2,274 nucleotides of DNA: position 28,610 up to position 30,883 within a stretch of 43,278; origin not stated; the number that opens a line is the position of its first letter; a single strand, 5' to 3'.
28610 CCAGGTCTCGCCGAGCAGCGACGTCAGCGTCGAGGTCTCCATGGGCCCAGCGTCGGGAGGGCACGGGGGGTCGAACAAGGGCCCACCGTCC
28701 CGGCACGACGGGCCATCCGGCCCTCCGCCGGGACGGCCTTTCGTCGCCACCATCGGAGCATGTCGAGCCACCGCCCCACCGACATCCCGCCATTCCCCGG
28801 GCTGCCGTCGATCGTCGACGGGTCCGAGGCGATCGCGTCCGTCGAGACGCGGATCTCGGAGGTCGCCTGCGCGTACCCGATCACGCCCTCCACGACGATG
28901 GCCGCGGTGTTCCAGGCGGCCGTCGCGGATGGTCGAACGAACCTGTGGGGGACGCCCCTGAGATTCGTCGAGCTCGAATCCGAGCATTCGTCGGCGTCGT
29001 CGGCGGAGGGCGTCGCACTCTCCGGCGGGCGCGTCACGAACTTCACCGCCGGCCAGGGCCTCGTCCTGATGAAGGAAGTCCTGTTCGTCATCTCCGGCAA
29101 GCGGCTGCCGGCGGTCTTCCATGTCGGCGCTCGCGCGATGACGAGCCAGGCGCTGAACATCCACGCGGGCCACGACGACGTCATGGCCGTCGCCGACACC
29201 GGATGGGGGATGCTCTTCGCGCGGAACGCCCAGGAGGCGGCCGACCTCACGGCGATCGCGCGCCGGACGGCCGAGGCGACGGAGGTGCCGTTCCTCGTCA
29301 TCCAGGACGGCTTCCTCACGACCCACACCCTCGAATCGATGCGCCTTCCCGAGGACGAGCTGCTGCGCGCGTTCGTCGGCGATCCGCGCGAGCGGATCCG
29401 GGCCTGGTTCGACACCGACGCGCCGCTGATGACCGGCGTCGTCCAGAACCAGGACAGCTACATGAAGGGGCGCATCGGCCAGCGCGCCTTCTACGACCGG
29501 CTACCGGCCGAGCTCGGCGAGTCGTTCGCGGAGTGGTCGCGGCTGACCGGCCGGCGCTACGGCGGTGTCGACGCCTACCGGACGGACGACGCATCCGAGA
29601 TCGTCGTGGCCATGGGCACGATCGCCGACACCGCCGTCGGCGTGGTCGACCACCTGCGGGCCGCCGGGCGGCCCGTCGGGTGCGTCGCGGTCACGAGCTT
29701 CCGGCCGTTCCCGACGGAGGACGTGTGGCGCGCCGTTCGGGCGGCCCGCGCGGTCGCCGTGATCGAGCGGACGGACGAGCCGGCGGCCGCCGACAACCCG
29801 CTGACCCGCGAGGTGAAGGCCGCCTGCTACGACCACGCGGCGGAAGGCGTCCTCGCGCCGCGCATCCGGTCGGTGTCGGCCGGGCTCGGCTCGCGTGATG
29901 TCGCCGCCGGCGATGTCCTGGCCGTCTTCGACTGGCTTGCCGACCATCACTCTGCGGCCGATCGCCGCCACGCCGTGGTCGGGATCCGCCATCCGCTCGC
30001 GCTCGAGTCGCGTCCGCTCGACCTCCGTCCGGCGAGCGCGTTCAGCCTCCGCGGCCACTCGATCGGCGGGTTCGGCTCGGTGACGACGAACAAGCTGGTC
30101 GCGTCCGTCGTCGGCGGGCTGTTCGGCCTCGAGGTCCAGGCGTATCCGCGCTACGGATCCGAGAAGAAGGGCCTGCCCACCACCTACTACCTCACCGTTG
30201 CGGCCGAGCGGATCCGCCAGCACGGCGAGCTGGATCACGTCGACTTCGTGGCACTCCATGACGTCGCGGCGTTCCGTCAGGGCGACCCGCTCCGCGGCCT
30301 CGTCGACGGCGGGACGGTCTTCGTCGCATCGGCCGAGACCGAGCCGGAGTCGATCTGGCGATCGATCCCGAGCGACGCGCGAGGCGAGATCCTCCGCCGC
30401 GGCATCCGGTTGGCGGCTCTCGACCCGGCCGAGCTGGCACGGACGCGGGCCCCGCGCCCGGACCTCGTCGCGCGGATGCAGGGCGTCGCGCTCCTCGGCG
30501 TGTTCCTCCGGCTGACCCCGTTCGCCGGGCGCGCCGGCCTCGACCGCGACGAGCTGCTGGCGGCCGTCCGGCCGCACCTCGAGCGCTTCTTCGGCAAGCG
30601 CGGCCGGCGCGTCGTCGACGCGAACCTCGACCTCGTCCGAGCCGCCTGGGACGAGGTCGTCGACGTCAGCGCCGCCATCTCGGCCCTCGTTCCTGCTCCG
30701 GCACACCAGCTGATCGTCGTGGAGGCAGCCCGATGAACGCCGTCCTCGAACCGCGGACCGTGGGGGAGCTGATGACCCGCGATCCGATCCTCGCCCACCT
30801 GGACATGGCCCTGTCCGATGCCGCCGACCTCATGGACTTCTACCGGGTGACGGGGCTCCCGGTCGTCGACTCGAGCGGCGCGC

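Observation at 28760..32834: PFOR split into two genes with a stand-alone CBS-pair ORF translationally coupled between the halves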

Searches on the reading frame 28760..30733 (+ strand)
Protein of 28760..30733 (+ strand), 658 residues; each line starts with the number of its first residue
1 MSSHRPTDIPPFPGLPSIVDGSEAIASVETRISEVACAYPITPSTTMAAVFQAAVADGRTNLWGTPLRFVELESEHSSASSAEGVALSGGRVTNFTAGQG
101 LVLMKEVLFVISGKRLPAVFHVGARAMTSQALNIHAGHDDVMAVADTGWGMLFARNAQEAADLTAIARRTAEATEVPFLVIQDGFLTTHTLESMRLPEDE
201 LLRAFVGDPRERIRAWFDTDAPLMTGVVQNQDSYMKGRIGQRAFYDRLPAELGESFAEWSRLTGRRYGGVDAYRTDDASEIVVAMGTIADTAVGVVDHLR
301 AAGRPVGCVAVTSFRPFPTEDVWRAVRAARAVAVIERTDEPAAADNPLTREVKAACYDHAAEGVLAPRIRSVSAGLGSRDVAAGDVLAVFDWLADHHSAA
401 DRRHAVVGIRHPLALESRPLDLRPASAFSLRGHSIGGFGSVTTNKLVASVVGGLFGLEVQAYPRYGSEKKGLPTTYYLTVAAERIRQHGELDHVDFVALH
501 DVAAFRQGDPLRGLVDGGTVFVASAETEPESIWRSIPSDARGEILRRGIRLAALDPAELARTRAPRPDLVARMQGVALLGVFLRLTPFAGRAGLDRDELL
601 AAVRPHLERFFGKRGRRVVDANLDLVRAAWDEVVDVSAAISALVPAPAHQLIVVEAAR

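Call 6: search_protein_families(library=pfam, proteins=[window:28760-30733:+], max_evalue=0.01)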
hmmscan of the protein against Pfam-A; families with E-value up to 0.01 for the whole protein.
window:28760-30733:+ (658 aa): 4 families
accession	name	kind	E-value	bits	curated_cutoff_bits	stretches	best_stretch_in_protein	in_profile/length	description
PF01855.24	POR_N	-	7.3e-58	196.5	27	1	31-249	5-223/231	Pyruvate flavodoxin/ferredoxin oxidoreductase, thiamine diP-bdg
PF01558.24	POR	-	1.3e-25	91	27.4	1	436-629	1-171/173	Pyruvate ferredoxin/flavodoxin oxidoreductase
PF17147.9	PFOR_II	-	2.1e-17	63.8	27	1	278-385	1-101/102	Pyruvate:ferredoxin oxidoreductase core domain II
PF02780.25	Transketolase_C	-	0.007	16.7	25.9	0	281-342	13-74/124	Transketolase, C-terminal domain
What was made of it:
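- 28760..30736 (+): PFOR alpha-gamma half, 658 aa (domains I, II, III in NifJ order). Pfam POR_N, PFOR_II and POR (call 6).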

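Call 7: search_protein_families(library=ncbifam, proteins=[window:28760-30733:+], max_evalue=0.01)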
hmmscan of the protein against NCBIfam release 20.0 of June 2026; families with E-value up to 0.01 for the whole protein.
window:28760-30733:+ (658 aa): 18 families
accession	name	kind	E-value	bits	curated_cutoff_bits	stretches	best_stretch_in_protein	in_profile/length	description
TIGR02176.1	pyruv_ox_red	equivalog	1.8e-111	373.9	911.35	1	18-638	3-613/1167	pyruvate:ferredoxin (flavodoxin) oxidoreductase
NF040682.1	PorA_Arch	equivalog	7.8e-79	265.4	550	1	18-396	5-374/387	pyruvate synthase subunit PorA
NF007201.0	PRK09622.1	equivalog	2.4e-68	230.9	590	1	34-404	29-389/405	2-oxoacid:ferredoxin oxidoreductase subunit alpha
NF006233.0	PRK08367.1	equivalog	1.1e-65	222.1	625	1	19-385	7-364/394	pyruvate ferredoxin oxidoreductase subunit alpha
NF006232.0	PRK08366.1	equivalog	4.7e-47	160.5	646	1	24-390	17-371/394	2-ketoisovalerate ferredoxin oxidoreductase subunit alpha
NF045764.1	PhenlGlyoxDHPadG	equivalog_domain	8.5e-47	159.5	700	1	18-386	4-372/398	NADH-dependent phenylglyoxylate dehydrogenase subunit alpha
NF045791.1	OxalOxredalpha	equivalog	1.7e-38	132.7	500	1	28-389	17-371/395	oxalate oxidoreductase subunit alpha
TIGR03710.1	OAFO_sf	subfamily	5.4e-23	81.4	482.75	3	19-190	196-366/561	2-oxoacid:acceptor oxidoreductase subunit alpha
NF005507.0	PRK07119.1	subfamily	3.3e-19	68.9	399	1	18-345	6-314/352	3-methyl-2-oxobutanoate dehydrogenase subunit VorB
NF006412.0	PRK08659.1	equivalog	3.7e-19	69.2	411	1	34-336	24-333/378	2-oxoacid:acceptor oxidoreductase subunit alpha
TIGR02175.1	PorC_KorC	subfamily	9.3e-12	45.1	81.1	1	433-533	7-105/177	2-oxoacid:acceptor oxidoreductase, gamma subunit, pyruvate/2-ketoisovalerate family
NF041170.1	Oxoac_fdxalpha_Archa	equivalog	4.1e-10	38.6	800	2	37-151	257-375/636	2-oxoacid:ferredoxin oxidoreductase subunit alpha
NF004497.0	PRK05844.1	equivalog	1.1e-09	38.2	243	1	428-503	2-76/186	pyruvate flavodoxin oxidoreductase subunit gamma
NF006321.0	PRK08534.1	equivalog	1.1e-09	38.2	225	1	430-528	4-101/181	pyruvate ferredoxin oxidoreductase subunit gamma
NF040683.1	PorC_Meth_Thtga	equivalog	5.3e-09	36.1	270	1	429-534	3-107/177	pyruvate synthase subunit PorC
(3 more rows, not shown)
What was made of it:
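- On Two-subunit Sulfolobus/Halobacterium-type OFOR: Matches to TIGR03710 and the archaeal models are weak (call 7).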

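Call 15: find_homologous_proteins(query=window:28760-30733:+, max_evalue=1e-10)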
Query window:28760-30733:+ (658 aa): 5909 proteins with E <= 1e-10 among 8000 candidates; the best 120 are listed.
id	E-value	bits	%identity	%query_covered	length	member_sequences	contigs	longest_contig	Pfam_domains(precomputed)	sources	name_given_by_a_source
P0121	0.0e+0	1323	91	100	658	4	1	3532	PF01558.26,PF01855.25,PF17147.10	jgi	jgi:pyruvate-ferredoxin/flavodoxin oxidoreductase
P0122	0.0e+0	1288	88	100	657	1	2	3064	PF01558.26,PF01855.25,PF17147.10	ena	-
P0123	0.0e+0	1192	81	98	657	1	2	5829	PF01558.26,PF01855.25,PF17147.10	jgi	jgi:pyruvate-ferredoxin/flavodoxin oxidoreductase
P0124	0.0e+0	1191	81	100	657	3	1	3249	PF01558.26,PF01855.25,PF17147.10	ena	-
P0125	0.0e+0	1191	81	98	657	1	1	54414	PF01558.26,PF01855.25,PF17147.10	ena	-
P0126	0.0e+0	1187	82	100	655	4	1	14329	PF01558.26,PF01855.25,PF17147.10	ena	-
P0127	0.0e+0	1185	82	98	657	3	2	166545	PF01558.26,PF01855.25,PF17147.10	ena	-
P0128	0.0e+0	1184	81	100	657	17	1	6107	PF01558.26,PF01855.25,PF17147.10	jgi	jgi:pyruvate-ferredoxin/flavodoxin oxidoreductase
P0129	0.0e+0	1183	79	100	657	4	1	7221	PF01558.26,PF01855.25,PF17147.10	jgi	jgi:pyruvate-ferredoxin/flavodoxin oxidoreductase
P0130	0.0e+0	1182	82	98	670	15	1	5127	PF01558.26,PF01855.25,PF17147.10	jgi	jgi:pyruvate-ferredoxin/flavodoxin oxidoreductase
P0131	0.0e+0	1181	80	98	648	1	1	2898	PF01558.26,PF01855.25,PF17147.10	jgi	jgi:pyruvate-ferredoxin/flavodoxin oxidoreductase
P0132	0.0e+0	1175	80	98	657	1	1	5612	PF01558.26,PF01855.25,PF17147.10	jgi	jgi:pyruvate-ferredoxin/flavodoxin oxidoreductase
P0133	0.0e+0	1175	81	98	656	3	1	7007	PF01558.26,PF01855.25,PF17147.10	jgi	jgi:pyruvate-ferredoxin/flavodoxin oxidoreductase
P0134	0.0e+0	1175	81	98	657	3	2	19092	PF01558.26,PF01855.25,PF17147.10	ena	-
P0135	0.0e+0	1175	80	98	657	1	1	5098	PF01558.26,PF01855.25,PF17147.10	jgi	jgi:pyruvate-ferredoxin/flavodoxin oxidoreductase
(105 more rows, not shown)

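Call 17: search_solved_structures(query=window:28760-30733:+, max_evalue=0.00001)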
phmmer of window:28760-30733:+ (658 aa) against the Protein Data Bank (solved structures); distinct sequences matched with E-value up to 0.00001: 9.
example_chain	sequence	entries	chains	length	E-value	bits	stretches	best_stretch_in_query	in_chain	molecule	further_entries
7plm_A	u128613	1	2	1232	4.6e-83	283.1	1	19-629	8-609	Pyruvate:ferredoxin oxidoreductase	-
1b0p_A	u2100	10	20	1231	4.7e-83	283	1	19-629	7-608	PROTEIN (PYRUVATE-FERREDOXIN OXIDOREDUCTASE) | Pyruvate-Ferredoxin Oxidoreductase | PYRUVATE FERREDOXIN OXIDOREDUCTASE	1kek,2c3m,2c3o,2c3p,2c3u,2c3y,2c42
6cin_A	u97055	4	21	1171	6e-76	259.5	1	18-635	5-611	PYRUVATE-FERREDOXIN OXIDOREDUCTASE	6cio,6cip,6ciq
9bt4_B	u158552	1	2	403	8.1e-50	173.2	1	18-362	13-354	Pyruvate:Ferredoxin Oxidoreductase, subunit alpha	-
5c4i_A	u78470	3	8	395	7.9e-33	117.1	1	28-386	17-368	Oxalate oxidoreductase subunit alpha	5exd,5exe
1yd7_A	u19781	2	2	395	3.5e-08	35.7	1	11-326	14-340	2-keto acid:ferredoxin oxidoreductase subunit alpha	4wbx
2raa_A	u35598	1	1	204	3.1e-06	29.2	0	427-633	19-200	Pyruvate synthase subunit porC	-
9bt4_E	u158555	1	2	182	4.7e-06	28.6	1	430-532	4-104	Pyruvate:Ferredoxin Oxidoreductase, subunit gamma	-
6n2n_A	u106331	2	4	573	6.9e-06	28.1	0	34-195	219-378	Pyruvate flavodoxin/ferredoxin oxidoreductase domain protein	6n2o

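Call 20: find_related_loci(query=A1, collection=genome_contigs, flank=7000)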
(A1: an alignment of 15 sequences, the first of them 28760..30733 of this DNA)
Query A1 (658 aa) in genome_contigs; peptide patterns used: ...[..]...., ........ (x = any residue, [..] = any of these).
600 stretches matched a pattern (row limit reached: there are more); 587 encode a relative of the query (tblastn E <= 1e-3); the best 80 are kept; 80 distinct loci.
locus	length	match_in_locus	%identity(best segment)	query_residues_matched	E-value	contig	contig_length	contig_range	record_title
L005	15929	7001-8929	77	12-654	0e+0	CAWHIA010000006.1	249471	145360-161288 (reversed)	MAG: uncultured Chloroflexia bacterium isolate MFD00392.bin.3.628 genome assembly, contig: contig_2163, whole genome sho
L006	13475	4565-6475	74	6-643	0e+0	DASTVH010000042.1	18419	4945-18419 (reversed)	MAG TPA_asm: Candidatus Limnocylindrales bacterium isolate SMAG_U2354 k141_877841, whole genome shotgun sequence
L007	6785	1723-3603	73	10-637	0e+0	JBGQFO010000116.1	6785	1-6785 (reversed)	MAG: Candidatus Limnocylindria bacterium isolate OBJ2_061818_090_51 k141_132494_length_6785_cov_26.9973, whole genome sh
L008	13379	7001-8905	73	6-641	0e+0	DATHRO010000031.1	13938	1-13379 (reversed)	MAG TPA_asm: Candidatus Deferrimicrobiaceae bacterium isolate SMAG_U16027 k141_559531, whole genome shotgun sequence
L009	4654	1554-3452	73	10-643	0e+0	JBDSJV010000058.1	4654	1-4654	MAG: Candidatus Limnocylindrales bacterium isolate cluster1_bin.330 k127_1929309, whole genome shotgun sequence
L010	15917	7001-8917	73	1-640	0e+0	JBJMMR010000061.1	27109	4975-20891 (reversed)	MAG: Chloroflexota bacterium isolate 12C16O_24h_100_P08_coass_bin_12 k141_3392722, whole genome shotgun sequence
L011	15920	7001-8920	70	4-643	0e+0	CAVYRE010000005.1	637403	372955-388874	MAG: uncultured Chloroflexia bacterium isolate MFD06085.bin.1.42 genome assembly, contig: contig_6631, whole genome shot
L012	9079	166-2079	72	1-640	0e+0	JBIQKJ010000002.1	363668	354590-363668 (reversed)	MAG: Chloroflexota bacterium isolate mag.29f NODE_11_length_363668, whole genome shotgun sequence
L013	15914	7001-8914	67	3-642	0e+0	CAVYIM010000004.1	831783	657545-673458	MAG: uncultured Chloroflexia bacterium isolate MFD01476.bin.2.191 genome assembly, contig: contig_22282, whole genome sh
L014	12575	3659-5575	67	7-645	0e+0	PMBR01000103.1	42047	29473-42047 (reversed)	MAG: Chloroflexi bacterium isolate fen_1066 73.20120700_E3M.37_contig_94978, whole genome shotgun sequence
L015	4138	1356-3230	72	17-642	0e+0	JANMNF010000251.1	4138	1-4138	MAG: Chloroflexota bacterium isolate OTE_58_metabat_368 OTE_58_k141_6254602, whole genome shotgun sequence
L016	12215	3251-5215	69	6-656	0e+0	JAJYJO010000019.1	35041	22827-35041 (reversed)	MAG: Chloroflexi bacterium isolate DBS2-1.bin162 NODE_2038_length_35041_cov_2.927364, whole genome shotgun sequence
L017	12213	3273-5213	69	2-647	0e+0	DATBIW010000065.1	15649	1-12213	MAG TPA_asm: Candidatus Limnocylindria bacterium isolate SMAG_U3904 k141_2863355, whole genome shotgun sequence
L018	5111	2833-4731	71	10-642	0e+0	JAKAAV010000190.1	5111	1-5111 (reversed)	MAG: Chloroflexi bacterium isolate WH2.bin114 NODE_31247_length_5111_cov_1.195225, whole genome shotgun sequence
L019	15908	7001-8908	71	10-645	0e+0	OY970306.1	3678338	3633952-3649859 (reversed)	MAG: uncultured Chloroflexia bacterium isolate MFD02134.bin.c.1 genome assembly, chromosome: 1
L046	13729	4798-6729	57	1-640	0e+0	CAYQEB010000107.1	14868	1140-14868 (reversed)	MAG TPA_asm: uncultured Caldilineaceae bacterium isolate SRP163575_co1_77 genome assembly, contig: NODE_8738_length_1486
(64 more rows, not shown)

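Call 27: find_homologous_proteins(query=L046:4798-7164:+, max_evalue=1e-20)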
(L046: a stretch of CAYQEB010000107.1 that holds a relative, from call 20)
Query L046:4798-7164:+ (789 aa): 5507 proteins with E <= 1e-20 among 8000 candidates; the best 120 are listed.
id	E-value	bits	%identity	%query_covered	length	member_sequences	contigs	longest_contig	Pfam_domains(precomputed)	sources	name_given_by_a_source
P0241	0.0e+0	1716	96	100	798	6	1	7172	PF01558.26,PF01855.25,PF17147.10,PF00571.34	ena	-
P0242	0.0e+0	1498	83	100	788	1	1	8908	PF01558.26,PF01855.25,PF17147.10,PF00571.34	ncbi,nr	ncbi:MAG: CBS domain-containing protein [Caldilineae bacterium]|nr:MAG: CBS domain-containing protei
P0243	0.0e+0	1496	84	97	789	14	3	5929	PF01558.26,PF01855.25,PF17147.10,PF00571.34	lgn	-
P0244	0.0e+0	1491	82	100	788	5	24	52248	PF01558.26,PF01855.25,PF17147.10,PF00571.34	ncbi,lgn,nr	ncbi:MAG: 2-oxoacid:acceptor oxidoreductase family protein [Caldilineales bacterium]|nr:2-oxoacid:ac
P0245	0.0e+0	1479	83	98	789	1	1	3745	PF01558.26,PF01855.25,PF17147.10,PF00571.34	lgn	-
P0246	0.0e+0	1476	81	99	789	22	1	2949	PF01558.26,PF01855.25,PF17147.10,PF00571.34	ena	-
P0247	0.0e+0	1467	81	99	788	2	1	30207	PF01558.26,PF01855.25,PF17147.10,PF00571.34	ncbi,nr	ncbi:MAG: CBS domain-containing protein [Chloroflexi bacterium]|nr:CBS domain-containing protein [Ch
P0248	0.0e+0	1463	81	98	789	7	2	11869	PF01558.26,PF01855.25,PF17147.10,PF00571.34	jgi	-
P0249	0.0e+0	1463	82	98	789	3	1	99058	PF01558.26,PF01855.25,PF17147.10,PF00571.34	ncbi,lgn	-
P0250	0.0e+0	1462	81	99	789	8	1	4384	PF01558.26,PF01855.25,PF17147.10,PF00571.34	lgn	-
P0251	0.0e+0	1461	81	100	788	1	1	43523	PF01558.26,PF01855.25,PF17147.10,PF00571.34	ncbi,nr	ncbi:MAG: 2-oxoacid:acceptor oxidoreductase family protein [Caldilineales bacterium]|nr:2-oxoacid:ac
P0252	0.0e+0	1461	81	99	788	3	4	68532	PF01558.26,PF01855.25,PF17147.10,PF00571.34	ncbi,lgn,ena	-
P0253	0.0e+0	1448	80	98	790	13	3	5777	PF01558.26,PF01855.25,PF17147.10,PF00571.34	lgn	-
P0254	0.0e+0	1447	81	99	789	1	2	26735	PF01558.26,PF01855.25,PF17147.10,PF00571.34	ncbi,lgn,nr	ncbi:MAG: 2-oxoacid:acceptor oxidoreductase family protein [Caldilineaceae bacterium]|nr:2-oxoacid:a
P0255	0.0e+0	1446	80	99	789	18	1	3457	PF01558.26,PF01855.25,PF17147.10,PF00571.34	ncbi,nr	ncbi:MAG: 2-oxoacid:acceptor oxidoreductase family protein [Caldilineaceae bacterium]|nr:2-oxoacid:a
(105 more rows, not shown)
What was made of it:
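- Of the best 120 database hits to such a fusion, 87 carry POR_N + PFOR_II + POR + CBS (call 27).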

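Call 34: search_solved_structures(query=window:28760-30733:+, max_evalue=1e-80, show_alignments=2)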
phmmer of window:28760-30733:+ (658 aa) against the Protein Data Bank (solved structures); distinct sequences matched with E-value up to 1e-80: 2.
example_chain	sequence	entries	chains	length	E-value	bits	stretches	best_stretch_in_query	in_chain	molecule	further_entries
7plm_A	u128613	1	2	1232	4.6e-83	283.1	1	19-629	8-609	Pyruvate:ferredoxin oxidoreductase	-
1b0p_A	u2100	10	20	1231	4.7e-83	283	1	19-629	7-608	PROTEIN (PYRUVATE-FERREDOXIN OXIDOREDUCTASE) | Pyruvate-Ferredoxin Oxidoreductase | PYRUVATE FERREDOXIN OXIDOREDUCTASE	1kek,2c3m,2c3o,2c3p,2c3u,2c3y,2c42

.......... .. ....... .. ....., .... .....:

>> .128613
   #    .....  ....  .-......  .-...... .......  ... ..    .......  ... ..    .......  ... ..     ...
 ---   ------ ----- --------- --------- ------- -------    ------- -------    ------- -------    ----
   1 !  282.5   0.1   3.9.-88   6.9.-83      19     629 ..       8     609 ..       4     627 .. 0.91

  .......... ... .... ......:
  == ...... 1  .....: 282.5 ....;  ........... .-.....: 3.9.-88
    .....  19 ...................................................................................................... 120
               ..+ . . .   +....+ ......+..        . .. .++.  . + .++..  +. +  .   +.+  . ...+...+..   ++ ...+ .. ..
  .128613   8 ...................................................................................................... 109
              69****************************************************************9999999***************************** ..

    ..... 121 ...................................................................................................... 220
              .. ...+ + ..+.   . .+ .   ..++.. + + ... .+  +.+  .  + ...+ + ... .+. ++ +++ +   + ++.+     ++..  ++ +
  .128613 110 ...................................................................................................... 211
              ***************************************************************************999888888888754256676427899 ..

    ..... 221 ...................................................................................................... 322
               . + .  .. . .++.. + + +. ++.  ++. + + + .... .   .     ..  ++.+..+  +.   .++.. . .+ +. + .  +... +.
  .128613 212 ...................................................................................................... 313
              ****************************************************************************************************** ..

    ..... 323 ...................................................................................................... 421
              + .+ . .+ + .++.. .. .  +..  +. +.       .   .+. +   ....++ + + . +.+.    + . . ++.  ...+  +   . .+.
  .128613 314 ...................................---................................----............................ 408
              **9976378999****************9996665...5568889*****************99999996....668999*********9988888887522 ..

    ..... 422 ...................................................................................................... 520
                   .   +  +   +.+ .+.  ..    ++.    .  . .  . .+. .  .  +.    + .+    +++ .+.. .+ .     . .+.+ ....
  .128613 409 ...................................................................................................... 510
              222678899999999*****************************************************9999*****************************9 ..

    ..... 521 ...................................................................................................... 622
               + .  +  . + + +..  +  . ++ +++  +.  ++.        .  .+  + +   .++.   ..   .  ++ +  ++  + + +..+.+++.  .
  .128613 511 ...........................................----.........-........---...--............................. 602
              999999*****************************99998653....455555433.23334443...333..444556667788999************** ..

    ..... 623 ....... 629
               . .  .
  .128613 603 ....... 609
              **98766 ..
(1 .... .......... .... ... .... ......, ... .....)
